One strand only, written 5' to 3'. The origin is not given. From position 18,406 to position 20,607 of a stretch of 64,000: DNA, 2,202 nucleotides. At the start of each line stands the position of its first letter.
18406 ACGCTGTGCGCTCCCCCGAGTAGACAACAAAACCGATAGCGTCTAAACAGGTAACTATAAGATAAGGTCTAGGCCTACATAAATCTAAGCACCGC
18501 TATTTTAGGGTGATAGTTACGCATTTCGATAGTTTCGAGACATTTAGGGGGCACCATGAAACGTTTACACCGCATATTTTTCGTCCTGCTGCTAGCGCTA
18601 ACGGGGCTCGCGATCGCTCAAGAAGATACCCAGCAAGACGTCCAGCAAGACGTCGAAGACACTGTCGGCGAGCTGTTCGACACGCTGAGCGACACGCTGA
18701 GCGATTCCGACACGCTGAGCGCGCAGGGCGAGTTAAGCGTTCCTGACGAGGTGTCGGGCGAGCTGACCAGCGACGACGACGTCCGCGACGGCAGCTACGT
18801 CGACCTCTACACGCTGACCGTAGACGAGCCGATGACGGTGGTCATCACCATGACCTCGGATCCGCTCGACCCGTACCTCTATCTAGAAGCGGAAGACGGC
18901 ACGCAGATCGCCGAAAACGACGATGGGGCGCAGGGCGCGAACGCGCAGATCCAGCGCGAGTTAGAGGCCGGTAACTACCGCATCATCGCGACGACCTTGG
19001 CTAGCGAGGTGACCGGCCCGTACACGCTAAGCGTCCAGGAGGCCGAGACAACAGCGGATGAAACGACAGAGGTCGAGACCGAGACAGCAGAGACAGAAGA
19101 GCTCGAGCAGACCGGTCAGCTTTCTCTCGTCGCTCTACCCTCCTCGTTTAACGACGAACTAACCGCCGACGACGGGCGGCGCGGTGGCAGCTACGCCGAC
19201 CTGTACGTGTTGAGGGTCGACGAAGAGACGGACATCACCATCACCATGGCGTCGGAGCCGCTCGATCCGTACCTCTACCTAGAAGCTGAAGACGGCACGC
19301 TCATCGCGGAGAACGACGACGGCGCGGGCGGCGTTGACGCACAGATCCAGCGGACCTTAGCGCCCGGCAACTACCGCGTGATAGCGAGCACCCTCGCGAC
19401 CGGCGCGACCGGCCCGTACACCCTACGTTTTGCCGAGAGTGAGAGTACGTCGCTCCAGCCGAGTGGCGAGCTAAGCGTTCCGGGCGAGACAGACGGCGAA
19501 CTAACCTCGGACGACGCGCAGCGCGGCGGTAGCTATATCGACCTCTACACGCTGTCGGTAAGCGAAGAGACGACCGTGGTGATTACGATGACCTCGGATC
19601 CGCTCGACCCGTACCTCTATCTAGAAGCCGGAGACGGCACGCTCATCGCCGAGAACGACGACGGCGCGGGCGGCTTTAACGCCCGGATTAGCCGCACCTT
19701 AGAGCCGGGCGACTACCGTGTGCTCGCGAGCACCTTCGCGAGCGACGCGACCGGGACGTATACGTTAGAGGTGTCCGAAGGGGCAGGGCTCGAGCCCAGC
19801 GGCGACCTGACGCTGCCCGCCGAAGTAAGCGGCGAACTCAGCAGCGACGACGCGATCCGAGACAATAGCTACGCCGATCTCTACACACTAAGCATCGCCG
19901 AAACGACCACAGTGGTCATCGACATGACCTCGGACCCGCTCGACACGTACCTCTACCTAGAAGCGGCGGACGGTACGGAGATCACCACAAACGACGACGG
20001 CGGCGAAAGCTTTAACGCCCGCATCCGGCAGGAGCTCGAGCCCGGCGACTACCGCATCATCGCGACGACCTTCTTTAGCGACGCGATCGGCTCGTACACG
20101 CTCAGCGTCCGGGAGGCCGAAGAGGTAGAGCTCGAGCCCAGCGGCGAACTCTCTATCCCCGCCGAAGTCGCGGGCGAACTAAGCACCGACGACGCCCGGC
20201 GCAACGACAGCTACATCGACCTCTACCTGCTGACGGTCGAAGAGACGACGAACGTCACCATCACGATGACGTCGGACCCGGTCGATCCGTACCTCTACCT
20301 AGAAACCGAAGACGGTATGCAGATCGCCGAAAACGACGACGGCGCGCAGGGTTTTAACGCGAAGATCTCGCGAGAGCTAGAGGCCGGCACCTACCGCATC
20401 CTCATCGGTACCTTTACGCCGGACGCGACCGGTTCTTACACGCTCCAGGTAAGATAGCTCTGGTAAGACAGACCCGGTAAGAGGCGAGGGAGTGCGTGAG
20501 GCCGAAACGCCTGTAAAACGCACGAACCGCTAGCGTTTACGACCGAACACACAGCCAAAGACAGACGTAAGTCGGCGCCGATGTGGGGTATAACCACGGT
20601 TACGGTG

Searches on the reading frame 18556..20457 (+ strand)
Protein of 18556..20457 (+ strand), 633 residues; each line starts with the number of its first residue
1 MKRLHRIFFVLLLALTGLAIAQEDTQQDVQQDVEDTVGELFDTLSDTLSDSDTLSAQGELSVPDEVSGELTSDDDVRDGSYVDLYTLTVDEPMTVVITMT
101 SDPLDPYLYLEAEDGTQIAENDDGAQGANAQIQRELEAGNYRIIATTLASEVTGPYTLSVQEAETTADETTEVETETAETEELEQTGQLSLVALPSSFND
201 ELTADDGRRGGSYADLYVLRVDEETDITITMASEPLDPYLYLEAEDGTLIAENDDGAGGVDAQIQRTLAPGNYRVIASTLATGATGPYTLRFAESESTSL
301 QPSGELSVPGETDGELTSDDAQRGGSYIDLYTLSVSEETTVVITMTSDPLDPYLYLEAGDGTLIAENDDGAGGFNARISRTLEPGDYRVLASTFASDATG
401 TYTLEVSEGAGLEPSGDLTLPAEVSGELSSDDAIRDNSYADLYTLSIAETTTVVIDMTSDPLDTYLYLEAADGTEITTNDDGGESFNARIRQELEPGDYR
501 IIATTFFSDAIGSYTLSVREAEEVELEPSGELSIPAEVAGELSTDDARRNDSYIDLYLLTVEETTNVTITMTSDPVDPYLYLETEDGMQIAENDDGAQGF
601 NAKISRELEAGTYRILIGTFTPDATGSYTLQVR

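Call 4: search_protein_families(library=ncbifam, proteins=[window:18556-20457:+])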
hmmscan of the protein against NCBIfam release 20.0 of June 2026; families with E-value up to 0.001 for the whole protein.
window:18556-20457:+ (633 aa): 1 family
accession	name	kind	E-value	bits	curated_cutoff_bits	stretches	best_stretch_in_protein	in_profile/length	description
NF038127.1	FDP_fam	subfamily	3e-28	99.1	29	4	326-406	30-117/150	DVUA0089 family protein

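Call 34: search_protein_families(library=pfam, proteins=[window:18556-20457:+])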
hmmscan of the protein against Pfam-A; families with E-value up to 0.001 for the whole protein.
window:18556-20457:+ (633 aa): 7 families
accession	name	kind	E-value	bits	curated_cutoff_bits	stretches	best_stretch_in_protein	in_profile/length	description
PF04151.21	PPC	-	6.1e-29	101.1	25.9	4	329-390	3-67/70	Bacterial pre-peptidase C-terminal domain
PF23623.1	GBD_IRG7_N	-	2.5e-15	56.8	27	0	217-279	15-80/95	IRG7 N-terminal galactose binding domain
PF01067.28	Calpain_III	-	1.1e-11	45.6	21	0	381-406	111-136/137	Calpain large subunit, domain III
PF20251.4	Big_14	-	1.9e-09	37.8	27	0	585-616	60-91/104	Bacterial Ig-like domain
PF14734.12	DUF4469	-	7.8e-05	23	22.6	0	128-150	66-88/101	Domain of unknown function (DUF4469) with IG-like fold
PF07495.19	Y_Y_Y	-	8.2e-05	22.9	26.6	0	465-501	10-42/65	Y_Y_Y domain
PF13385.13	Laminin_G_3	-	0.00075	20.1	27.6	0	449-509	32-91/151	Concanavalin A-like lectin/glucanases superfamily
